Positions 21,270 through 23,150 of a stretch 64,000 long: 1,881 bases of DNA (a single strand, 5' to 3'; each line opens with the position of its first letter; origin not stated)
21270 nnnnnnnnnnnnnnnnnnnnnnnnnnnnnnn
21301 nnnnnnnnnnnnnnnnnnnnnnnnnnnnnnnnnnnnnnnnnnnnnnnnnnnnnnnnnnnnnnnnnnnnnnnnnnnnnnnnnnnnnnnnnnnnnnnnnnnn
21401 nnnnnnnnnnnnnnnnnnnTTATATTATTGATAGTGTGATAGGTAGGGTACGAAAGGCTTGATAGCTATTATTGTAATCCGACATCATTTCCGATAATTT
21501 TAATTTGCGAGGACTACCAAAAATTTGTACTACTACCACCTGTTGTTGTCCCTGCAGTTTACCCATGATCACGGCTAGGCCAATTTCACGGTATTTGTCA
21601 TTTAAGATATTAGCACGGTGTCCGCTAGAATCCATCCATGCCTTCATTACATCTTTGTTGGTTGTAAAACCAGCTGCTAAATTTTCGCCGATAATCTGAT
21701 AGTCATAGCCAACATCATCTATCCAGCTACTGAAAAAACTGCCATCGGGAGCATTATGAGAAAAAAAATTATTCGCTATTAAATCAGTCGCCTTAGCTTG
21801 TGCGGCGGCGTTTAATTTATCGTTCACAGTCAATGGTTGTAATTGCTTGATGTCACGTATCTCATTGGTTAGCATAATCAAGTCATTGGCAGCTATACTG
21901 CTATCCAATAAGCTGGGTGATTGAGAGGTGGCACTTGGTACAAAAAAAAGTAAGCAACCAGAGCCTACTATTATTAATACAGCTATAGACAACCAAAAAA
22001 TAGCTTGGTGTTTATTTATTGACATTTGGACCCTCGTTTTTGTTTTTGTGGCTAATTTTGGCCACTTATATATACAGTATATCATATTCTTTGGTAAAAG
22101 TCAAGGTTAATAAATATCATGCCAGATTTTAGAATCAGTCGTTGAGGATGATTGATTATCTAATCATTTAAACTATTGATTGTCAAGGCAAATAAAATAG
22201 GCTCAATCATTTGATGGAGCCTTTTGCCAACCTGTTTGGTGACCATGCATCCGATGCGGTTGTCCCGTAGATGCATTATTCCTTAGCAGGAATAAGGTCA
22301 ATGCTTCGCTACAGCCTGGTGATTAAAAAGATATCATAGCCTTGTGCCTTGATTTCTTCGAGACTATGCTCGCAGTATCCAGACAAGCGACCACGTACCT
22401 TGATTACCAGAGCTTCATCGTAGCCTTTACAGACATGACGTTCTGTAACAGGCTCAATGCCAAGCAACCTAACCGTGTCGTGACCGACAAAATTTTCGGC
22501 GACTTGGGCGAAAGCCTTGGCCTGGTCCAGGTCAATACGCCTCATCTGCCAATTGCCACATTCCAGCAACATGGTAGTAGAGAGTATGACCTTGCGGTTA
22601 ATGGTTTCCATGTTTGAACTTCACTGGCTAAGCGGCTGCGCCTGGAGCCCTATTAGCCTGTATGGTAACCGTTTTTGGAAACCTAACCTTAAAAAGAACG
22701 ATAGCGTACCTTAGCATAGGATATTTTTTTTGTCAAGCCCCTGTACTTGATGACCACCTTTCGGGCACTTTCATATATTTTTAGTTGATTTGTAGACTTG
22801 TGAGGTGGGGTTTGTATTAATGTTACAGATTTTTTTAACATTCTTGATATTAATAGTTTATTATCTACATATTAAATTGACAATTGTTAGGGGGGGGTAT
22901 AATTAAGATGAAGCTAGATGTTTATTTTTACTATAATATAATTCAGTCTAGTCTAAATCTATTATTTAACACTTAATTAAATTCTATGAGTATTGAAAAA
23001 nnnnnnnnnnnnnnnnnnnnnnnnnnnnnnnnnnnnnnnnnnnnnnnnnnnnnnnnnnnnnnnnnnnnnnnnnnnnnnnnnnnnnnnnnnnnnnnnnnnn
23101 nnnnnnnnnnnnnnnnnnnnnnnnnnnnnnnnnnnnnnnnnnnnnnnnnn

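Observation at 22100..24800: Compositional island: GC-rich segment with DUF1874-like small gene divergently arranged with the AT-rich repeat-protein gene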

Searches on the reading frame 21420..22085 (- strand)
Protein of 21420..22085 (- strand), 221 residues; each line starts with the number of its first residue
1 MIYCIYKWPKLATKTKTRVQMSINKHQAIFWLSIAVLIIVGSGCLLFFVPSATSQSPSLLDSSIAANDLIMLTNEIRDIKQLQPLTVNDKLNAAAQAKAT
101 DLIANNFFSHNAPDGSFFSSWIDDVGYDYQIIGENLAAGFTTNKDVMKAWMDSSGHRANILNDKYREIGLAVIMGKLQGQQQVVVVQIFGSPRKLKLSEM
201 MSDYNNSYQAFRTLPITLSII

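Call 3: search_protein_families(library=pfam, proteins=[window:21420-22085:-], max_evalue=1)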
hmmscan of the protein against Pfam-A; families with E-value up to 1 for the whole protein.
window:21420-22085:- (221 aa): 1 family
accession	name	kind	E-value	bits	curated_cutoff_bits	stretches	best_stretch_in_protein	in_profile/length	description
PF00188.32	CAP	-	3.9e-19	70.1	21.1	1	72-189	3-117/117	Cysteine-rich secretory protein family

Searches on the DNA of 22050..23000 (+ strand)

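Call 69: search_rna_families(source=window, start=22050, end=23000, threshold=evalue, max_evalue=1)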
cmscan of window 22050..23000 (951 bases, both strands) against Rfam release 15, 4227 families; matches with E-value up to 1: 0.
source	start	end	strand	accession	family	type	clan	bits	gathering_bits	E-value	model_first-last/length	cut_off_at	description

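Call 73: search_dna_similar(query=window:22150-22800:+, collection=phages, mode=distant, max_evalue=0.001)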
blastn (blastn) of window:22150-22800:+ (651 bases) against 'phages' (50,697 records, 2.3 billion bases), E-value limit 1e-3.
No match.
